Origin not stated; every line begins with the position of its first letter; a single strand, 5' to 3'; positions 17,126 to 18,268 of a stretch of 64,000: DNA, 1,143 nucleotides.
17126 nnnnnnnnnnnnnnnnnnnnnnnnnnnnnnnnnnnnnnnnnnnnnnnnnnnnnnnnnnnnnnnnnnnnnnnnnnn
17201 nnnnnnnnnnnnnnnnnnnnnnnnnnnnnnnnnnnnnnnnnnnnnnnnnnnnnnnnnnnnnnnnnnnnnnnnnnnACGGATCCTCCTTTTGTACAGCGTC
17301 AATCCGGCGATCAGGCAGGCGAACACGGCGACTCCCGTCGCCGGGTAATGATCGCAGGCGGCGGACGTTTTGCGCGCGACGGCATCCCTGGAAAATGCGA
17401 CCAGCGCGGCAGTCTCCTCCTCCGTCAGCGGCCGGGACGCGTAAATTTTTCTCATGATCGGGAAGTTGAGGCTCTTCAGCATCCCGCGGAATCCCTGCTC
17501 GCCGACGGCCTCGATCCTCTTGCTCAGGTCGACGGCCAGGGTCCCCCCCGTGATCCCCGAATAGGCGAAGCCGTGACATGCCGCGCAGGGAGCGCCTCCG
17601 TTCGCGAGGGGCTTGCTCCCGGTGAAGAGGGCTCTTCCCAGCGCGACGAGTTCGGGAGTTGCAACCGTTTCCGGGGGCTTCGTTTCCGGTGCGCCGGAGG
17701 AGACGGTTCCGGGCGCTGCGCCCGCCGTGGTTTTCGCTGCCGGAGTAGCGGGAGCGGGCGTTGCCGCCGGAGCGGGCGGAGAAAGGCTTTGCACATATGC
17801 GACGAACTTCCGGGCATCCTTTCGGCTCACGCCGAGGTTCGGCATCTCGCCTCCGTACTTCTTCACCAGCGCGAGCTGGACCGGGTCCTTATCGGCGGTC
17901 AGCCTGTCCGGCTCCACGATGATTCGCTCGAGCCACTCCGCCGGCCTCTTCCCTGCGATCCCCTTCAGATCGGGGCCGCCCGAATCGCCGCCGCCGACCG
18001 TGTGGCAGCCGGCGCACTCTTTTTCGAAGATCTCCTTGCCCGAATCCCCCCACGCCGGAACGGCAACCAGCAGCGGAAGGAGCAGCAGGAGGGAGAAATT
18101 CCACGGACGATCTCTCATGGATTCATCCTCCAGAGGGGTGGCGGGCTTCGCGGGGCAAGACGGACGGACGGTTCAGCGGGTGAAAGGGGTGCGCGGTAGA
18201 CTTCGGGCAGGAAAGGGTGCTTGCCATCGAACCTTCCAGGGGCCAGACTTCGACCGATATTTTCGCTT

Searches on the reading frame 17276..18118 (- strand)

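Call 85: search_protein_families(library=ncbifam, proteins=[window:17276-18118:-], max_evalue=0.00001)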
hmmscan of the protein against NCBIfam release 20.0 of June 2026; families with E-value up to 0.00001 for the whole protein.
window:17276-18118:- (281 aa): 2 families
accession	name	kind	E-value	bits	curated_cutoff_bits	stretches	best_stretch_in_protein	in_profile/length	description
TIGR02603.1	CxxCH_TIGR02603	domain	3.3e-07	30.4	68.15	1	26-73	5-53/134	putative heme-binding domain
NF045773.1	cytochro_C550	exception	2.1e-06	27.7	125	0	26-69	51-94/118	cytochrome c550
